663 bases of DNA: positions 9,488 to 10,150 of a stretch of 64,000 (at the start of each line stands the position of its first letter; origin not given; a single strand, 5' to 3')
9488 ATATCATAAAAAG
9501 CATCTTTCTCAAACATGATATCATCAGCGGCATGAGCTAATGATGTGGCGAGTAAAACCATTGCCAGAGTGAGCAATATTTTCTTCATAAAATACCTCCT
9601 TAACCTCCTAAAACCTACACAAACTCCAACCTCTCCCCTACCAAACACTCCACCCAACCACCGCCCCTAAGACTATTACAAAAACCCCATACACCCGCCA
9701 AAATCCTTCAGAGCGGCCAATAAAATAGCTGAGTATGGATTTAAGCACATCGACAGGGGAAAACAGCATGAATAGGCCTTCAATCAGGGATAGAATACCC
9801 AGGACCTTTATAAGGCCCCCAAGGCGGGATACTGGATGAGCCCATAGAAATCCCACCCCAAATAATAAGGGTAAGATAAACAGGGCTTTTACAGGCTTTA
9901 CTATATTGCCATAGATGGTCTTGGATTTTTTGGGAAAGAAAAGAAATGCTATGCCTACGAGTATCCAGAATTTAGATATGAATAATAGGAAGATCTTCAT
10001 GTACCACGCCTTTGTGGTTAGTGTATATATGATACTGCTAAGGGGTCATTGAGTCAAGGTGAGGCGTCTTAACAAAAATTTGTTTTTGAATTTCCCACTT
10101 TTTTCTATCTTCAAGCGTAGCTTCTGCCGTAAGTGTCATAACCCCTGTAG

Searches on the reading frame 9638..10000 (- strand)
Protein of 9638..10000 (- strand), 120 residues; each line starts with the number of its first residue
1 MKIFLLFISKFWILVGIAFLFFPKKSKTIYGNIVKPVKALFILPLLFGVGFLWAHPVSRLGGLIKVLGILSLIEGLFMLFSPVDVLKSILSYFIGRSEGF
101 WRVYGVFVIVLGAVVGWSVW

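Call 17: find_homologous_proteins(query=window:9638-10000:-)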
Query window:9638-10000:- (120 aa): 13 proteins with E <= 0.001 among 54 candidates.
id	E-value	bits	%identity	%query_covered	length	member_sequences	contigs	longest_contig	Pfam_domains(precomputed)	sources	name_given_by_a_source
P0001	5.6e-67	242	100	100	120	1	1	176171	-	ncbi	ncbi:hypothetical protein ACFL0P_00565 [Candidatus Omnitrophota bacterium]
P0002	1.4e-43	166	71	99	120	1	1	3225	-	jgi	jgi:hypothetical protein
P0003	9.1e-42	161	70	99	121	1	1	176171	-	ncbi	ncbi:hypothetical protein ACFL0P_00700 [Candidatus Omnitrophota bacterium]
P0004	9.1e-42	160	67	99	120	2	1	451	-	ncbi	-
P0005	5.1e-41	158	67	99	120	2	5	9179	-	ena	-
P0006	4.7e-40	155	67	99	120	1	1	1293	-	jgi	-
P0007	6.9e-39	151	65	99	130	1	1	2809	-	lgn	-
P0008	2.6e-38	149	62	99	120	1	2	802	-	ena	-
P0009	1.6e-35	140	62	99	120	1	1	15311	-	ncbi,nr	ncbi:MAG: hypothetical protein KJ957_07820 [Candidatus Omnitrophica bacterium]|nr:hypothetical prote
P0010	2.5e-34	136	61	99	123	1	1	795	-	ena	-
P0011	1.6e-32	131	61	88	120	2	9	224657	-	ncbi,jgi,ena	-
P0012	7.5e-32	128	61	99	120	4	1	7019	-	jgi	-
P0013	2.8e-27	114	55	99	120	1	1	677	-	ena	-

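Call 18: find_encoding_contigs(protein=P0011, flank=10000, max_places=10)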
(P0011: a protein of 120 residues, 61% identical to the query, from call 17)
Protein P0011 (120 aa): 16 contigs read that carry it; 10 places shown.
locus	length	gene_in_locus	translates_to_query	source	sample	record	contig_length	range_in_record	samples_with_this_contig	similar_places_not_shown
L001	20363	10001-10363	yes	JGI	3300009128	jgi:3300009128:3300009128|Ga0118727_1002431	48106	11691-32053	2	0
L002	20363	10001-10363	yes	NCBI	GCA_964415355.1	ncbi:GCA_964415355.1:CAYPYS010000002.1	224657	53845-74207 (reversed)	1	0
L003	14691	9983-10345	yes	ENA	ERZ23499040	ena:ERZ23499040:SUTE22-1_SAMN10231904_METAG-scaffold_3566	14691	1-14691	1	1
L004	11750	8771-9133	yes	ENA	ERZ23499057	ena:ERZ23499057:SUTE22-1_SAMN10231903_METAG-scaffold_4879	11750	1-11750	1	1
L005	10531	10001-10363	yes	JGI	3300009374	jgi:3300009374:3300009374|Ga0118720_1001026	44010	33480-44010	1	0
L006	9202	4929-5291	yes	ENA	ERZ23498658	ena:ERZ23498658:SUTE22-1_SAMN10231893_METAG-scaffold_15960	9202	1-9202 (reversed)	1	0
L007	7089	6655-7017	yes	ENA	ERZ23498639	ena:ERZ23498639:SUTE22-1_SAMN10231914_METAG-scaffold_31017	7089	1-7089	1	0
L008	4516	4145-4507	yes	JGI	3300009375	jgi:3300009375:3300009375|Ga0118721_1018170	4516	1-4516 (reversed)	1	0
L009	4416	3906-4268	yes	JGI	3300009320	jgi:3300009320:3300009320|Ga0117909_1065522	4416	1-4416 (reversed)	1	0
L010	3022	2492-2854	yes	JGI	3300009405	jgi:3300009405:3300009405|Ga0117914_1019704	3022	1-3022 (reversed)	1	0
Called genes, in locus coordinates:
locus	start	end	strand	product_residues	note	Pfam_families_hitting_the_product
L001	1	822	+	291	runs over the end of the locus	PF01370:Epimerase, PF04321:RmlD_sub_bind, PF16363:GDP_Man_Dehyd (weak), PF02719:Polysacc_synt_2 (weak)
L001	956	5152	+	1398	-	PF02310:B12-binding, PF04055:Radical_SAM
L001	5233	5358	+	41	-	-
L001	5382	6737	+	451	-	PF01841:Transglut_core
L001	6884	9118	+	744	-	-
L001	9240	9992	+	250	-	PF08308:PEGA (weak)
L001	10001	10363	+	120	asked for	-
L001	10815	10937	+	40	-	-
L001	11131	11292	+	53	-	-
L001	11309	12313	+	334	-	PF02384:N6_Mtase (faint), PF03602:Cons_hypoth95 (faint), PF07669:Eco57I (faint), PF01555:N6_N4_Mtase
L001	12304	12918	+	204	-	PF09195:Endonuc-BglII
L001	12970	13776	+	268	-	PF02086:MethyltransfD12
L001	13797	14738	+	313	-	PF02195:ParB_N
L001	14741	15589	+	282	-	-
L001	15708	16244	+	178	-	-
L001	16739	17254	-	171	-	PF03773:ArsP_1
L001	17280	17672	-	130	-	-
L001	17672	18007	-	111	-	PF02311:AraC_binding (weak), PF07883:Cupin_2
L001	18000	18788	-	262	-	PF01135:PCMT, PF01209:Ubie_methyltran, PF13489:Methyltransf_23, PF06325:PrmA, PF13847:Methyltransf_31, PF08241:Methyltransf_11, PF08242:Methyltransf_12, PF13649:Methyltransf_25, +2 more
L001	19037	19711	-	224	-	PF12281:NTP_transf_8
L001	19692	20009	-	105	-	-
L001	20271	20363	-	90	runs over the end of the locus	PF01169:GDT1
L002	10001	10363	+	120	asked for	-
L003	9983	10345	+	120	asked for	-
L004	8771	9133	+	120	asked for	-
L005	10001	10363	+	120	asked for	-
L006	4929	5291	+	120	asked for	-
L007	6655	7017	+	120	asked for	-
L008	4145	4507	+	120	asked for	-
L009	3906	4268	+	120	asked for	-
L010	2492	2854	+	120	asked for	-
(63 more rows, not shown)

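Call 19: find_encoding_contigs(protein=P0009, flank=10000, max_places=4)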
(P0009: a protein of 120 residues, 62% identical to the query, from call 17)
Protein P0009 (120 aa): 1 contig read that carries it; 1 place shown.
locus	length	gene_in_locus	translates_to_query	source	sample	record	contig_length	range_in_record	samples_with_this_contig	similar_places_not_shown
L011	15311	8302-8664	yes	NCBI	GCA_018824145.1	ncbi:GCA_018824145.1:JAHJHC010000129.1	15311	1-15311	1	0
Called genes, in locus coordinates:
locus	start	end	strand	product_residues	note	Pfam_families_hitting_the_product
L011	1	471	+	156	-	PF07238:PilZ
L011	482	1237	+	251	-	PF23023:Anti-Pycsar_Apyc1, PF00753:Lactamase_B, PF12706:Lactamase_B_2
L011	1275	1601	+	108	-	PF01588:tRNA_bind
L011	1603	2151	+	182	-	PF13207:AAA_17 (weak), PF13238:AAA_18 (weak)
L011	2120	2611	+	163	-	PF00383:dCMP_cyt_deam_1, PF14437:MafB19-deam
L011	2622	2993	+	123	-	PF07238:PilZ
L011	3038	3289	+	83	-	PF08734:GYD (weak)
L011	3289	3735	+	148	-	PF09424:YqeY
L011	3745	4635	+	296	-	PF01435:Peptidase_M48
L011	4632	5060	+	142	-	PF04307:YdjM (weak)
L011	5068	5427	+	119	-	PF07238:PilZ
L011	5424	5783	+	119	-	PF07238:PilZ (weak)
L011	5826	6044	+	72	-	-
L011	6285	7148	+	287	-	-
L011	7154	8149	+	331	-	PF00294:PfkB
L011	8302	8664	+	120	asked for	-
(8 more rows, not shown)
